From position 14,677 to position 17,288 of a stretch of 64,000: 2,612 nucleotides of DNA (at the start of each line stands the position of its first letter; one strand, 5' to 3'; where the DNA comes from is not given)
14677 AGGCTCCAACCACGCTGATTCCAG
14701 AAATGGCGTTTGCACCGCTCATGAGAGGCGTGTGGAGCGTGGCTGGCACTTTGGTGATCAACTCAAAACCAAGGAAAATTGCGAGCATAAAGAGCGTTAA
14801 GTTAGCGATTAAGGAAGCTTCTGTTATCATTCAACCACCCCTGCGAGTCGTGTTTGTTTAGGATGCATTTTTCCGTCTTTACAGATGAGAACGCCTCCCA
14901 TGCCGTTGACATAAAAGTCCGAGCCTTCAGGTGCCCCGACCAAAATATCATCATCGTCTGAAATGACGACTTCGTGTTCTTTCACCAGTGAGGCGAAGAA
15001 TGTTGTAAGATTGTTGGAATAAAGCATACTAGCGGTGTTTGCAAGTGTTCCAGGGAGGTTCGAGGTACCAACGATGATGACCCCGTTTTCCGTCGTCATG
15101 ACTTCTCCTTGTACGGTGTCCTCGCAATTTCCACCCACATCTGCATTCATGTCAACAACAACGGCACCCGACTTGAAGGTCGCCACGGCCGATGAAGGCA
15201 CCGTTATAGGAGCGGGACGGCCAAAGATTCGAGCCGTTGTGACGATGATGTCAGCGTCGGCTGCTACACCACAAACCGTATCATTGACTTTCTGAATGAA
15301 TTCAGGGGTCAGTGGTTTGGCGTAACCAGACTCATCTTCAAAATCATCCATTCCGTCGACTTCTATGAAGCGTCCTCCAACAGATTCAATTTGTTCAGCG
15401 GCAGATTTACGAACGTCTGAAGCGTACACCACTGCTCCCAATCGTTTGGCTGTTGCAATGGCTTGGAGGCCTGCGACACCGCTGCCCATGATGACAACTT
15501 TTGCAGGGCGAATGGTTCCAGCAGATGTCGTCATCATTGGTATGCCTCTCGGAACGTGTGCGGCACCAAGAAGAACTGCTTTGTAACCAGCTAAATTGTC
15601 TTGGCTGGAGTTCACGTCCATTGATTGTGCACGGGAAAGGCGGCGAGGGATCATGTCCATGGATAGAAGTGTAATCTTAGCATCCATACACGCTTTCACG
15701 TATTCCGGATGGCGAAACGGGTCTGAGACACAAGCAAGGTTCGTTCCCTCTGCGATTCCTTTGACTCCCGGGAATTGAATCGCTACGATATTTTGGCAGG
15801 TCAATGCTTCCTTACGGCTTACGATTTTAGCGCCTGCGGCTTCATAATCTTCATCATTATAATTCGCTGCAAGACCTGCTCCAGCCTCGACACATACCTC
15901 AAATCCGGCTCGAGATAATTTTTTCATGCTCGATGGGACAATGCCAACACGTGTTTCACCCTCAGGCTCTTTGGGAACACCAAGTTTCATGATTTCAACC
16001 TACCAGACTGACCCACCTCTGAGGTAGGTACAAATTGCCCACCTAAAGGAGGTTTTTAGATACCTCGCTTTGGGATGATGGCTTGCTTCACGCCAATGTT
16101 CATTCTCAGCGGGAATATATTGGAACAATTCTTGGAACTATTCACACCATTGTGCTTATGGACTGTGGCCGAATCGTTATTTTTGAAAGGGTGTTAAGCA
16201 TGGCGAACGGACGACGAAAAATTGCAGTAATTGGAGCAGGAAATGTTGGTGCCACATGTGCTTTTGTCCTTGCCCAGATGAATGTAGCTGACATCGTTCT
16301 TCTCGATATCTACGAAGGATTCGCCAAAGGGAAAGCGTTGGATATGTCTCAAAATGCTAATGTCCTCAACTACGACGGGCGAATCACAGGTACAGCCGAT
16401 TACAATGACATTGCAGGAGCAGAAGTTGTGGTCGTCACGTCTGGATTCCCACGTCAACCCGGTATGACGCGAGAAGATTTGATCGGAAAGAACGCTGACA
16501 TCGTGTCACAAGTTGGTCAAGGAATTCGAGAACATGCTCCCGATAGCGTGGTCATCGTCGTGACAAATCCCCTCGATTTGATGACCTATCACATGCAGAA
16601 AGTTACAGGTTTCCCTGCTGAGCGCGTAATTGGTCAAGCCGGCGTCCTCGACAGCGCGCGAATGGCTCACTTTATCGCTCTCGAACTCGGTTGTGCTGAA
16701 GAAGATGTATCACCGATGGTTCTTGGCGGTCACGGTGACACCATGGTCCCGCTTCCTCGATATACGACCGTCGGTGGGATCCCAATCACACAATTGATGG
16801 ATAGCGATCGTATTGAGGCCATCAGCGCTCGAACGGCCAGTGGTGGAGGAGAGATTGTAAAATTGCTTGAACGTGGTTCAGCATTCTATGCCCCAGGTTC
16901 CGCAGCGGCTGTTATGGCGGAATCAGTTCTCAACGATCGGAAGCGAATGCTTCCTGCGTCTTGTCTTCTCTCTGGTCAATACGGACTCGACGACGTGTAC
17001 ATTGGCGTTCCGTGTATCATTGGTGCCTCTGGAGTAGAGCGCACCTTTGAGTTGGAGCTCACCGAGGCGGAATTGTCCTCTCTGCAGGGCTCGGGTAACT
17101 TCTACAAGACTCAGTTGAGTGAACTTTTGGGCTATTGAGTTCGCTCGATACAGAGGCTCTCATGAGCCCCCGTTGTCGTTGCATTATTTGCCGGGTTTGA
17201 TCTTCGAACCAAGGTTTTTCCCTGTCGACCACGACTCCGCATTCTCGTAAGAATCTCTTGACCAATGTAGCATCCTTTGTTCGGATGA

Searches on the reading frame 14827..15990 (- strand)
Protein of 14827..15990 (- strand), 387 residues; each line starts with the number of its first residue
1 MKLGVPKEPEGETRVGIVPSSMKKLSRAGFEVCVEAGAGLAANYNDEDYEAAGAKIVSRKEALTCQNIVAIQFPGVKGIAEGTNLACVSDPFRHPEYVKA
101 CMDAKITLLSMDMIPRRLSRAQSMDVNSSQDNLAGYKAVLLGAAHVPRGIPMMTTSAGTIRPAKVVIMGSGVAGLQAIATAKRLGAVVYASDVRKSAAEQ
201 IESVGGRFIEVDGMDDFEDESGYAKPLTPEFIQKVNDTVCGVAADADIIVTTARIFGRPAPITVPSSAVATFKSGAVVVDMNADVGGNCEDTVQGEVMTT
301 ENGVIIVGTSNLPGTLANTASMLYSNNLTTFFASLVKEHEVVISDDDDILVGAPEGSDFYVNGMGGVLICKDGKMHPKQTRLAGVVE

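Call 44: search_protein_families(library=pfam, proteins=[window:14827-15990:-], max_evalue=0.00001)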
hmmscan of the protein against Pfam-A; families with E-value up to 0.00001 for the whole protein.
window:14827-15990:- (387 aa): 2 families
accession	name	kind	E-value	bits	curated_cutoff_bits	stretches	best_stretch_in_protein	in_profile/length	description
PF01262.27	AlaDh_PNT_C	-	8.8e-54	182.6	23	1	138-350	1-200/214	Alanine dehydrogenase/PNT, C-terminal domain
PF05222.21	AlaDh_PNT_N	-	3.9e-30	105.3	30.4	1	4-134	1-136/136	Alanine dehydrogenase/PNT, N-terminal domain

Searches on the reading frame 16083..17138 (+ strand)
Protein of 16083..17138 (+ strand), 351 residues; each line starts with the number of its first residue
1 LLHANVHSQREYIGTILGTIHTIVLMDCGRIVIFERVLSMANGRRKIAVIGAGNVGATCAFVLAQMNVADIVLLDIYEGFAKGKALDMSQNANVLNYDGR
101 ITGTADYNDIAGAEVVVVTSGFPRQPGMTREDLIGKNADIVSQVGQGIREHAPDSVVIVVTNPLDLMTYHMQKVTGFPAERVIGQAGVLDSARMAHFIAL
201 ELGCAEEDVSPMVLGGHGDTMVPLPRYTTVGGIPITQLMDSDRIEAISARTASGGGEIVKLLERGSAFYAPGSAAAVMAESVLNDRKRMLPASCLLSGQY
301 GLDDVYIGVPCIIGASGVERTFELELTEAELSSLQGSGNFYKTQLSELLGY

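Call 44: search_protein_families(library=pfam, proteins=[window:16083-17138:+], max_evalue=0.00001)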
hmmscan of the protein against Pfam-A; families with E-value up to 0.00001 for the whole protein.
window:16083-17138:+ (351 aa): 2 families
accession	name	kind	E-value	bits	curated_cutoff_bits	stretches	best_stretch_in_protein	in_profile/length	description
PF00056.29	Ldh_1_N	-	3.1e-42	144.4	27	1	46-184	2-141/141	lactate/malate dehydrogenase, NAD binding domain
PF02866.23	Ldh_1_C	-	7.2e-28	98.2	22.6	1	189-343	3-165/174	lactate/malate dehydrogenase, alpha/beta C-terminal domain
